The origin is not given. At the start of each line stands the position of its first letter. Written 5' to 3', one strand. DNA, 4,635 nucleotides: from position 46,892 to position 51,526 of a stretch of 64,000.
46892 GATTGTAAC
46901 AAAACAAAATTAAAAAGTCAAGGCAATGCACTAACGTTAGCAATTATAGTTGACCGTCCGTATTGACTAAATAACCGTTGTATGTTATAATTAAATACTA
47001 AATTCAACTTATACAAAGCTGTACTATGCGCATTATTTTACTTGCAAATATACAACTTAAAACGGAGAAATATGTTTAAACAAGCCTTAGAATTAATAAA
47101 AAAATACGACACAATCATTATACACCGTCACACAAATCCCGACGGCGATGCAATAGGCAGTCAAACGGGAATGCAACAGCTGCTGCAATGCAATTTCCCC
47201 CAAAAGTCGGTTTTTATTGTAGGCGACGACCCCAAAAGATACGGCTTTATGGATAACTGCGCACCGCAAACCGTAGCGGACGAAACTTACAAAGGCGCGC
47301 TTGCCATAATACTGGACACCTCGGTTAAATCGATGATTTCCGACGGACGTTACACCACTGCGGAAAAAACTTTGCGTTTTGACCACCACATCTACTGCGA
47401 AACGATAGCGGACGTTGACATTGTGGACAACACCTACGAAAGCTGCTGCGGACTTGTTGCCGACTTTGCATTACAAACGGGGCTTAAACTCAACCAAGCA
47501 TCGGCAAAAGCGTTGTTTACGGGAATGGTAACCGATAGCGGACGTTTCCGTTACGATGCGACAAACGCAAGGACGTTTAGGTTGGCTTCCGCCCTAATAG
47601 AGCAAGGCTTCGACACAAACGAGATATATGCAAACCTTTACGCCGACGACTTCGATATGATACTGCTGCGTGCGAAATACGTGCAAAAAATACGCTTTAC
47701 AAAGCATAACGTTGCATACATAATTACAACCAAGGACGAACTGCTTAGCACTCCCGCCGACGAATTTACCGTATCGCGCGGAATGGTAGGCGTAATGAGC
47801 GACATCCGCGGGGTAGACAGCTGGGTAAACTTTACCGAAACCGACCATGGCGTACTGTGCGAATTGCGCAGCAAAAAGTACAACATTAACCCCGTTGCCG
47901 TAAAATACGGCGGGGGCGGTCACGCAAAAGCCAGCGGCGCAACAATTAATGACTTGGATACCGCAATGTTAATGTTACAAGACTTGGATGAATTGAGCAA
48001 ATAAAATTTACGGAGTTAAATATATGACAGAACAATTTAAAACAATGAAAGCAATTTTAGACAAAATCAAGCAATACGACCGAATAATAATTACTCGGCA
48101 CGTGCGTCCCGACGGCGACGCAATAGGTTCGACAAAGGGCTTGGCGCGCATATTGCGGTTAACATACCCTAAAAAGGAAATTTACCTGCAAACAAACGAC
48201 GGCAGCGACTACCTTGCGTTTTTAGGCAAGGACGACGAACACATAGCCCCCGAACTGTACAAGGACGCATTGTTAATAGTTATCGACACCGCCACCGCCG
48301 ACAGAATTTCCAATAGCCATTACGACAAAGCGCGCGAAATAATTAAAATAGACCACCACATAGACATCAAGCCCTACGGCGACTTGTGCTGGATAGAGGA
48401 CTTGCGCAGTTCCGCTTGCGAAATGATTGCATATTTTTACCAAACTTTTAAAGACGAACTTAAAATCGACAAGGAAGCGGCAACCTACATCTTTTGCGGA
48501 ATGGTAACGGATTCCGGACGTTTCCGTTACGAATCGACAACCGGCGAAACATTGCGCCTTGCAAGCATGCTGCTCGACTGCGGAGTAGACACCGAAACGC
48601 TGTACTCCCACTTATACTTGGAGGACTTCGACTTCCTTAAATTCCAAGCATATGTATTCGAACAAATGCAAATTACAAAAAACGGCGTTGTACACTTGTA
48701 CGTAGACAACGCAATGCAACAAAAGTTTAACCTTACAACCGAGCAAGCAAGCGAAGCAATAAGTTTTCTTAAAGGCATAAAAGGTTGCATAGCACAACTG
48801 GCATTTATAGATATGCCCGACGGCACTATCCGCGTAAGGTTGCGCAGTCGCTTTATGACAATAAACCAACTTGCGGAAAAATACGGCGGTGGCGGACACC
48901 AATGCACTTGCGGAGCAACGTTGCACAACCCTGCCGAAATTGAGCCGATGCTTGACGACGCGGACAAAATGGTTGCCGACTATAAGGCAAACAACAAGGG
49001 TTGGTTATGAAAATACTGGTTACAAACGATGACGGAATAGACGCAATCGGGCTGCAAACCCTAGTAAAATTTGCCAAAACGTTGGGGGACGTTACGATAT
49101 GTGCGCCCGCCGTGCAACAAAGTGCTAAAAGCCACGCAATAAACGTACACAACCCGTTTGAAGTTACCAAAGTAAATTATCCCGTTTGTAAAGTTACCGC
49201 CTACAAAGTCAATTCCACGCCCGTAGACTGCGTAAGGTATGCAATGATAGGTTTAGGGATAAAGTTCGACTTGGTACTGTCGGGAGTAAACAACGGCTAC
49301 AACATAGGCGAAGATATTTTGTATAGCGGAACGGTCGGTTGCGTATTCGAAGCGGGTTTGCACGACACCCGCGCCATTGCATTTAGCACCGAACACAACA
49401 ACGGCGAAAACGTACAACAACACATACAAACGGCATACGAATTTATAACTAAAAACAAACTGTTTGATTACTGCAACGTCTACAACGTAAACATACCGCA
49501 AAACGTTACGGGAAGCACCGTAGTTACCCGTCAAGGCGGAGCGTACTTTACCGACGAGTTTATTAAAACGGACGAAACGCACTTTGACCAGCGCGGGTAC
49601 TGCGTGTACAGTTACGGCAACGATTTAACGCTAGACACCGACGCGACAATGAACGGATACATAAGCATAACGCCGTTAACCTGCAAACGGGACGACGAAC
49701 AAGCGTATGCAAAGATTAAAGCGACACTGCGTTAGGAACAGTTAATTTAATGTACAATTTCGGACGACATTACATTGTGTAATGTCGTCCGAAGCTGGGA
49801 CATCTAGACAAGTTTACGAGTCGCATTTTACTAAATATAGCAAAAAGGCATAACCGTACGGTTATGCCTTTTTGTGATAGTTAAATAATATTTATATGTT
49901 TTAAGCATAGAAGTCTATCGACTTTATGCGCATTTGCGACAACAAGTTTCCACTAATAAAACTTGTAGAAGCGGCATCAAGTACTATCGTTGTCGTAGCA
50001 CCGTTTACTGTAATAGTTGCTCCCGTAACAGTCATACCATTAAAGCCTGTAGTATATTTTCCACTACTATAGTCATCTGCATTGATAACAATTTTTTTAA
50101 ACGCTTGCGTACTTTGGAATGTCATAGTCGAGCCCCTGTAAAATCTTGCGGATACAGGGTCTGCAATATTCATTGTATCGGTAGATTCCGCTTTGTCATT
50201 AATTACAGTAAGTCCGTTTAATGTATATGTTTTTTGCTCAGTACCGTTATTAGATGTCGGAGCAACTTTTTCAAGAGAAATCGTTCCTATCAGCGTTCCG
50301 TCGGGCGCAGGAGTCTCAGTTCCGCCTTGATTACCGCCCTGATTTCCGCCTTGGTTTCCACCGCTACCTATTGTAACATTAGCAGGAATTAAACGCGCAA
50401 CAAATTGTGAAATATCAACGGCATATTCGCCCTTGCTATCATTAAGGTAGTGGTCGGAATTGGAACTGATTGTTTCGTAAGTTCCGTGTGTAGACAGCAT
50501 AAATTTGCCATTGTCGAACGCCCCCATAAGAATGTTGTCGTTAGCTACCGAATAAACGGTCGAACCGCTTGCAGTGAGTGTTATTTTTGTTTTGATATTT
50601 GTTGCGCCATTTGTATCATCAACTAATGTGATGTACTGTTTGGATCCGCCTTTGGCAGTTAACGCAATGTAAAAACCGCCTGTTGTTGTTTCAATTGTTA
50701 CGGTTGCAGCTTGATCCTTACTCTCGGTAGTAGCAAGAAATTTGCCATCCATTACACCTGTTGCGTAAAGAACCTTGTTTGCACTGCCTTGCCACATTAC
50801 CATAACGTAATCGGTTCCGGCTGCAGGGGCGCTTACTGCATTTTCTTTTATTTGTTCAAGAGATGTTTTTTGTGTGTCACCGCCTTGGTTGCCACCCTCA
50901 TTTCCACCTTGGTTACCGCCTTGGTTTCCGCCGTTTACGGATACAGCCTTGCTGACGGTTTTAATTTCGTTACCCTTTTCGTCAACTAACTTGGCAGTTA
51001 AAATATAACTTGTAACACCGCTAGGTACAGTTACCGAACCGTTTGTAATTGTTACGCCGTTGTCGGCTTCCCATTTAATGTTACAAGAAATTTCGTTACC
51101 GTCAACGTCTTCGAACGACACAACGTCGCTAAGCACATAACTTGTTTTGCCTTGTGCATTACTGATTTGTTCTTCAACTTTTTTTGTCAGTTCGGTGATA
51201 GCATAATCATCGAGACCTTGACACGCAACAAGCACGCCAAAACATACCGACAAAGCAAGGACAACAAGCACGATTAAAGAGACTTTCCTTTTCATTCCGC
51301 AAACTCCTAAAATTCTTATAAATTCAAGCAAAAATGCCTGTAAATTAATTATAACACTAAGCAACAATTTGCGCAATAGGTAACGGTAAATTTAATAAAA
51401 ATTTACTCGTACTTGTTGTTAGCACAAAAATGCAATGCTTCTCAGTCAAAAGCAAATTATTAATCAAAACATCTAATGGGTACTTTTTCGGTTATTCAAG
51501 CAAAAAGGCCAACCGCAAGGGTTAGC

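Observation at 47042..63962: Candidate extracellular nucleic-acid harvesting island: SNase lipoprotein inside a CUT1 ABC importer operon, with a 5'-nucleotidase lipoprotein and an nrnA-nrnA-surE operon alongside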

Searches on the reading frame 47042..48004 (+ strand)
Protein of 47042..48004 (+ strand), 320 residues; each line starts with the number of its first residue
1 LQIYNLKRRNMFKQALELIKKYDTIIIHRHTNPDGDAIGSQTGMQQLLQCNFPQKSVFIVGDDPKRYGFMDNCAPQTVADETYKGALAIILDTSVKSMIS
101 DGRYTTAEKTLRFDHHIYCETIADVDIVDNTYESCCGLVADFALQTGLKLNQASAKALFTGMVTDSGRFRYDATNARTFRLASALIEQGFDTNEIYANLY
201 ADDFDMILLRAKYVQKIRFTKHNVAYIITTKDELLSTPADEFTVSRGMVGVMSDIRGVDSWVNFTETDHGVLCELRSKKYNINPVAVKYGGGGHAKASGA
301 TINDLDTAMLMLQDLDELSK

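Call 4: search_protein_families(library=pfam, proteins=[window:47042-48004:+], max_evalue=0.01)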
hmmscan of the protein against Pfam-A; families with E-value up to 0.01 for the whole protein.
window:47042-48004:+ (320 aa): 2 families
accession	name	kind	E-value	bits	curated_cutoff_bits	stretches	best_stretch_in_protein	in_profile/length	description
PF01368.27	DHH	-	1.7e-13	51.4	28.1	1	24-162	1-125/125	DHH family, N-terminal domain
PF02272.25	DHHA1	-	1.2e-08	35.7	25.9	1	244-318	17-99/102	DHHA1 domain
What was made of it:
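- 47042..48004 (+): NrnA paralogue 1 (likely start ATG 47072). DHH + DHHA1 (call 4).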

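Call 101: search_protein_families(library=ncbifam, proteins=[window:47042-48004:+], max_evalue=0.00001)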
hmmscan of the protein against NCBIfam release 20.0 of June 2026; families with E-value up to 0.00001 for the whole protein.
window:47042-48004:+ (320 aa): 3 families
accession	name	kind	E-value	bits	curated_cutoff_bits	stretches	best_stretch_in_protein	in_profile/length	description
NF053633.1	OlncasPapPhNrnA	equivalog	1.2e-68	231.3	350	1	11-317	5-313/317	bifunctional oligoribonuclease/PAP phosphatase NrnA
NF011110.0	PRK14538.1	equivalog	8.4e-12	44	707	1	18-309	363-669/838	putative bifunctional signaling protein/50S ribosomal protein L9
NF041569.1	A-tRNAntase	equivalog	6.2e-06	24.7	1440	1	130-317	114-299/880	A-adding tRNA nucleotidyltransferase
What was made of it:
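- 47042..48004 (+): NCBIfam NrnA 231 bits (call 101).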

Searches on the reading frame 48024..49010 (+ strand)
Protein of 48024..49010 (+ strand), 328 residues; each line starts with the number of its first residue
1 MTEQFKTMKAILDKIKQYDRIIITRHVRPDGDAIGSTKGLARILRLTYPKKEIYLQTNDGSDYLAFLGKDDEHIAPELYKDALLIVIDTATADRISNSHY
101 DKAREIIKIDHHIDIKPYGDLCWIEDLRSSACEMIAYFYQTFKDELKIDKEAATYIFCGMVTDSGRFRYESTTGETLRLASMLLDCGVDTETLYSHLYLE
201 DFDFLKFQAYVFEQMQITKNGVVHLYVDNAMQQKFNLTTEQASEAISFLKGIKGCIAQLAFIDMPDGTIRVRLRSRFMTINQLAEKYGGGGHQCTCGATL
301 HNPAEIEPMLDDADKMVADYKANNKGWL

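Call 4: search_protein_families(library=pfam, proteins=[window:48024-49010:+], max_evalue=0.01)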
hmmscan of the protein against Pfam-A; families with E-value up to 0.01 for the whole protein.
window:48024-49010:+ (328 aa): 2 families
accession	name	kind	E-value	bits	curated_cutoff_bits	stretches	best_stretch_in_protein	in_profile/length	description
PF01368.27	DHH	-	5.8e-17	62.6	28.1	1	20-160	1-125/125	DHH family, N-terminal domain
PF02272.25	DHHA1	-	2e-09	38.3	25.9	1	224-318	6-101/102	DHHA1 domain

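Call 101: search_protein_families(library=ncbifam, proteins=[window:48024-49010:+], max_evalue=0.00001)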
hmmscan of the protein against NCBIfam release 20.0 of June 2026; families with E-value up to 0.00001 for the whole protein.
window:48024-49010:+ (328 aa): 2 families
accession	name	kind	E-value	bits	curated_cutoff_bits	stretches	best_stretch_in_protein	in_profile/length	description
NF053633.1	OlncasPapPhNrnA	equivalog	4.4e-68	229.5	350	1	7-317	5-315/317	bifunctional oligoribonuclease/PAP phosphatase NrnA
NF011110.0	PRK14538.1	equivalog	1.7e-16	59.6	707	1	79-316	444-677/838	putative bifunctional signaling protein/50S ribosomal protein L9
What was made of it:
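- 48024..49010 (+): NrnA paralogue 2. NCBIfam NrnA 229.5 bits (call 101).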

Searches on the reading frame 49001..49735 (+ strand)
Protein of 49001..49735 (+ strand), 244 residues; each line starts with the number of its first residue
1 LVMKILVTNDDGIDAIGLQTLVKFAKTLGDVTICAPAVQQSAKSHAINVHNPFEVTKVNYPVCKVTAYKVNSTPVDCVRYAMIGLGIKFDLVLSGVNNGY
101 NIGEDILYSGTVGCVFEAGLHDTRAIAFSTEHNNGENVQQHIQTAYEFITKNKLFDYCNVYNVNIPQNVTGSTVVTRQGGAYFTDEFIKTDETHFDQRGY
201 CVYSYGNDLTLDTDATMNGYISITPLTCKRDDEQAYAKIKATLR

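Call 4: search_protein_families(library=pfam, proteins=[window:49001-49735:+], max_evalue=0.01)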
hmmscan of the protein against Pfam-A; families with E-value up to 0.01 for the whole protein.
window:49001-49735:+ (244 aa): 1 family
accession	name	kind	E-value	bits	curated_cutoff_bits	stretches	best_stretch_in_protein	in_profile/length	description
PF01975.23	SurE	-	1.9e-47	162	22.1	1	5-182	1-186/189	Survival protein SurE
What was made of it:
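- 49001..49735 (+): SurE 5'/3'-nucleotidase, translationally coupled to nrnA2 (ATGA overlap at 49007-49010). Pfam SurE 1.9e-47 (call 4).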

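Call 101: search_protein_families(library=ncbifam, proteins=[window:49001-49735:+], max_evalue=0.00001)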
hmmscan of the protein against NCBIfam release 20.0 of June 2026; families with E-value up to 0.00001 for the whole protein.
window:49001-49735:+ (244 aa): 13 families
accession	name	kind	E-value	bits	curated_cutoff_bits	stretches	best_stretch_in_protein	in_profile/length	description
NF001493.0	PRK00346.2-3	equivalog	4.9e-47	160.8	230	1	2-172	4-182/269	5'/3'-nucleotidase SurE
NF001492.0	PRK00346.2-2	equivalog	6e-47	160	271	1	3-239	4-252/261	5'/3'-nucleotidase SurE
NF001490.0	PRK00346.1-4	equivalog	6.5e-46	156.5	233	1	3-242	1-250/254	5'/3'-nucleotidase SurE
NF001489.0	PRK00346.1-3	equivalog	6e-45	153.6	295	1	3-241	1-243/250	5'/3'-nucleotidase SurE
NF010543.0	PRK13933.1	equivalog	7e-44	150.3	280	1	3-227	1-235/253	stationary phase survival protein SurE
NF001491.0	PRK00346.2-1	equivalog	1.8e-43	148.7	290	1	1-242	1-261/266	5'/3'-nucleotidase SurE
TIGR00087.1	surE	equivalog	3.1e-42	144.7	135.1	1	3-228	1-249/252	5'/3'-nucleotidase SurE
NF010545.0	PRK13935.1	equivalog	5.4e-39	134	365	1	3-241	1-247/254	stationary phase survival protein SurE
NF001494.0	PRK00346.2-4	equivalog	5.1e-37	127.8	313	1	3-238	2-249/259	5'/3'-nucleotidase SurE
NF010544.0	PRK13934.1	equivalog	1e-36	126.5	325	1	3-232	1-243/266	stationary phase survival protein SurE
NF010542.0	PRK13932.1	equivalog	2.5e-34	118.7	436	1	4-239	11-254/261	stationary phase survival protein SurE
NF010541.0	PRK13931.1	equivalog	5.2e-31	108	422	1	3-240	1-257/261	5'/3'-nucleotidase SurE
NF001488.0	PRK00346.1-1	equivalog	2.8e-26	92.4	396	1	3-238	1-239/253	5'/3'-nucleotidase SurE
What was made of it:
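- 49001..49735 (+): TIGR00087 scores 144.7, above its cut-off of 135.1 (call 101).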

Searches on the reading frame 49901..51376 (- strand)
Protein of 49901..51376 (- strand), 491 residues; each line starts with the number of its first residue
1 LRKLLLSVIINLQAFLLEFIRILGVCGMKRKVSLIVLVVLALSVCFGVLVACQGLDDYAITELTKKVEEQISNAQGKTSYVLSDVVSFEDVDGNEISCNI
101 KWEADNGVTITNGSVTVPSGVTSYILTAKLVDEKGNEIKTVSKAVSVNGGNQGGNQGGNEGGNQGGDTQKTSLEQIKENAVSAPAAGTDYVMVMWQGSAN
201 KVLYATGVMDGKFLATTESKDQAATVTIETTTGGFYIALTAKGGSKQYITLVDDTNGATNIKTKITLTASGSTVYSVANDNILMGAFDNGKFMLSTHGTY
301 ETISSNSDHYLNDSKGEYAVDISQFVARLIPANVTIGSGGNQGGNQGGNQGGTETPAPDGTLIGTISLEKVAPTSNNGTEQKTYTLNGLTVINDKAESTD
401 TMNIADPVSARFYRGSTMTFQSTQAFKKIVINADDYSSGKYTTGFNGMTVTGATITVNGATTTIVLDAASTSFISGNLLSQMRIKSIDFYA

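Call 4: search_protein_families(library=pfam, proteins=[window:49901-51376:-], max_evalue=0.01)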
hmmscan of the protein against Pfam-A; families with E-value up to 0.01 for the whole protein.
window:49901-51376:- (491 aa): 0 families

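Call 29: search_protein_families(library=ncbifam, proteins=[window:49901-51295:-], max_evalue=0.01)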
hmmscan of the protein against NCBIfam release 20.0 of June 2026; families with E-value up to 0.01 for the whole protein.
window:49901-51295:- (464 aa): 0 families

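Call 58: find_homologous_proteins(query=window:49901-51295:-, max_evalue=0.00001)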
Query window:49901-51295:- (464 aa): 21 proteins with E <= 0.00001 among 8000 candidates.
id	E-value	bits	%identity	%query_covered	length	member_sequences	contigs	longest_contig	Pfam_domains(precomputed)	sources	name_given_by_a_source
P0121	2.3e-287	971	99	100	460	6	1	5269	-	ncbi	-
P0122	3.9e-71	259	46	67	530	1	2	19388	-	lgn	-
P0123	4.3e-64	235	54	30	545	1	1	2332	-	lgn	-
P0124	1.6e-52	197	32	100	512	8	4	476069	-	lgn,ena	-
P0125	2.9e-49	187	37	67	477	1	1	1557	-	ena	-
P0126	4.7e-49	186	36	67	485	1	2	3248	-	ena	-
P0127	3.8e-47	180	33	100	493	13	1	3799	-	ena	-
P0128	1.7e-46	178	32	100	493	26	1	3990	-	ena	-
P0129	1.4e-45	174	32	100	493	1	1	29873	-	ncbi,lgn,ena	-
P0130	3.0e-45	173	32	100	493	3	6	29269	-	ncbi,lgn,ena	-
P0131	6.6e-44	169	30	100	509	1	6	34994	-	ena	-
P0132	8.1e-42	162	54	30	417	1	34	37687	-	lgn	-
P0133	7.5e-41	159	34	66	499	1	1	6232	-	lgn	-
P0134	1.7e-27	115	40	29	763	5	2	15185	-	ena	-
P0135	2.2e-23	101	45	31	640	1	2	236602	PF20578.5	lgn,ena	-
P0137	3.3e-12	65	35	27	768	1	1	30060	PF01223.30,PF13930.13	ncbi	-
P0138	9.8e-12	63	34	37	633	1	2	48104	PF04231.20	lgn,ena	-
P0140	1.6e-7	49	31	44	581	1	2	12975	PF01223.30,PF13930.13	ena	-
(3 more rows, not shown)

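Call 61: search_protein_families(library=pfam, proteins=[P0137, P0138, P0140, P0135, P0134, P0124], max_evalue=0.001)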
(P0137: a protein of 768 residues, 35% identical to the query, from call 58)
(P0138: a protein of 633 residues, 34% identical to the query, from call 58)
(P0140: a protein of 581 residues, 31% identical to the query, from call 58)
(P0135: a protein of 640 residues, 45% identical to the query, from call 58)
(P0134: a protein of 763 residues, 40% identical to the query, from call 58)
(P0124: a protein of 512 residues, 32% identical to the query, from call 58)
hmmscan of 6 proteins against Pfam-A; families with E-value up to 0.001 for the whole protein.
P0137 (768 aa): 2 families
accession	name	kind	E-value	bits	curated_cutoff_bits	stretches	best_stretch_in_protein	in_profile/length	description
PF13930.12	Endonuclea_NS_2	-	1.3e-17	64.6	27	1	440-564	11-128/132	DNA/RNA non-specific endonuclease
PF01223.29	Endonuclease_NS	-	8.2e-07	29.3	23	1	459-555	80-151/223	DNA/RNA non-specific endonuclease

P0138 (633 aa): 1 family
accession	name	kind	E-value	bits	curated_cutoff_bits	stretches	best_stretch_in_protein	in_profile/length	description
PF04231.19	Endonuclease_1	-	1.2e-19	71.5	25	2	210-280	155-235/235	Endonuclease I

P0140 (581 aa): 2 families
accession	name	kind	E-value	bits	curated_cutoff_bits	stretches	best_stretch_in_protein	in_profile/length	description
PF13930.12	Endonuclea_NS_2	-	6.2e-19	68.9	27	1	137-262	11-128/132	DNA/RNA non-specific endonuclease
PF01223.29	Endonuclease_NS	-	4.7e-06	26.8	23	1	173-253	80-151/223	DNA/RNA non-specific endonuclease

P0135 (640 aa): 1 family
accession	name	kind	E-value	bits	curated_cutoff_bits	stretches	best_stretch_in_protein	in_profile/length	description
PF20578.4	aBig_2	-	3e-08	33.8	27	1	303-381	5-86/89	Atrophied bacterial Ig domain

P0134 (763 aa): 1 family
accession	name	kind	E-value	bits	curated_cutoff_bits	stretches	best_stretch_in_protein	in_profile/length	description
PF01336.31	tRNA_anti-codon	-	0.00065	20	27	0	546-571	39-65/75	OB-fold nucleic acid binding domain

P0124 (512 aa): 0 families

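Call 75: predict_structure(alignment_id=A2)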
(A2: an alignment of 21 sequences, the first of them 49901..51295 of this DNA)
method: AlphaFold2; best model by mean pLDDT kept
length: 464 residues; sequences in the alignment: 21
mean_pLDDT: 78.3   pTM: 0.44
mean pLDDT of the five models: 78.3, 78.1, 77.5, 77.1, 77.0
residues with pLDDT >= 90: 151; 70-90: 191; 50-70: 65; < 50: 57
segments of 3 or more residues with pLDDT < 50: 1-4, 17-23, 123-141, 287-291, 313-331
pLDDT, mean of each block of 10 residues (from residue 1): 54 50 62 87 85 91 81 91 91 85 88 84 46 39 78 88 90 86 84 93 94 93 87 82 93 86 82 68 53 70 88 42 37 77 59 80 89 68 84 93 81 69 90 90 94 88 91
secondary structure, 60 per line:
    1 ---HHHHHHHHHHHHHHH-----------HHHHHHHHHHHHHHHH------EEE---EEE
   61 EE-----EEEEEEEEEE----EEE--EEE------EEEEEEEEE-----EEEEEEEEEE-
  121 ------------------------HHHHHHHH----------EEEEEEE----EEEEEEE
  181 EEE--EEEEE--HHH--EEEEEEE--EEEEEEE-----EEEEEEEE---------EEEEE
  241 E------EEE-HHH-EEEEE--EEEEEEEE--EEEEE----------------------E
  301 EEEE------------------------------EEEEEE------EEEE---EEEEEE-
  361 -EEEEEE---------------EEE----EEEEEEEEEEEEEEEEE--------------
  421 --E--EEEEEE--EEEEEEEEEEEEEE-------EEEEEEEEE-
elements in order: H4-18 H30-45 E52-54 E58-62 E68-77 E82-84 E87-89 E96-104 E110-119 H145-152 E163-169 E174-183 E186-190 E198-204 E207-213 E219-226 E236-241 E248-250 E256-260 E263-270 E273-277 E300-304 E335-340 E347-350 E354-359 E362-367 E383-385 E390-406 E426-431 E434-447 E455-463

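Call 79: fold_search(model_id=the predicted structure, library=pdb)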
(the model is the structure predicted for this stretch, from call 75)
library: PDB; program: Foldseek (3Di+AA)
matches with E <= 10: 1034; with E <= 0.001: 3
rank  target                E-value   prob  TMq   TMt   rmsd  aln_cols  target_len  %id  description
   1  3nbn_A                4.3e-04  0.77  0.16  0.18  22.3       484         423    8  Crystal structure of a dimer of Notch Transcription Complex trimers on HES1 DNA (released 2010-11-03)
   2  3brg_C                6.9e-04  0.80  0.17  0.19  22.7       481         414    9  CSL (RBP-Jk) bound to DNA (released 2008-04-01)
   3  4j2x_A                8.9e-04  0.63  0.15  0.17  21.3       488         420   10  CSL (RBP-Jk) with corepressor KyoT2 bound to DNA (released 2013-11-06)
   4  2f8x_C                1.2e-03  0.75  0.17  0.19  23.3       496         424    8  Crystal structure of activated Notch, CSL and MAML on HES-1 promoter DNA sequence (released 2006-04-04)
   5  5ec5_L                2.0e-03  0.96  0.20  0.29  26.1       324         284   12  Crystal structure of lysenin pore (released 2016-05-18)
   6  5ec5_D                2.5e-03  0.96  0.20  0.29  23.9       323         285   10  Crystal structure of lysenin pore (released 2016-05-18)
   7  5ec5_F                2.6e-03  0.97  0.21  0.31  23.1       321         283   11  Crystal structure of lysenin pore (released 2016-05-18)
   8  5ec5_A                3.1e-03  0.93  0.19  0.28  22.9       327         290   11  Crystal structure of lysenin pore (released 2016-05-18)
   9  5ec5_E                3.2e-03  0.97  0.21  0.31  23.3       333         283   10  Crystal structure of lysenin pore (released 2016-05-18)
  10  5ec5_C                3.4e-03  0.93  0.20  0.29  23.2       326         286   11  Crystal structure of lysenin pore (released 2016-05-18)
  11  8qf8_A                3.8e-03  0.69  0.17  0.12  16.8       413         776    8  GH146 beta-L-arabinofuranosidase from Bacteroides thetaioatomicron in complex with beta-l-arabinofurano cyclophellitol (released 2023-12-13)
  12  2fo1_A                4.0e-03  0.21  0.13  0.13  22.2       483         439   10  Crystal Structure of the CSL-Notch-Mastermind ternary complex bound to DNA (released 2006-03-21)
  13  5ec5_B                4.2e-03  0.92  0.20  0.29  23.3       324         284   11  Crystal structure of lysenin pore (released 2016-05-18)
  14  7kwb_A                4.9e-03  0.14  0.10  0.11  23.0       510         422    8  Surface glycan-binding protein B from Bacteroides thetaiotaomicron (released 2021-02-17)
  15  5y9h_B                4.9e-03  0.08  0.08  0.08  28.4       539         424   11  Crystal structure of SafDAA-dsc complex (released 2017-11-15)
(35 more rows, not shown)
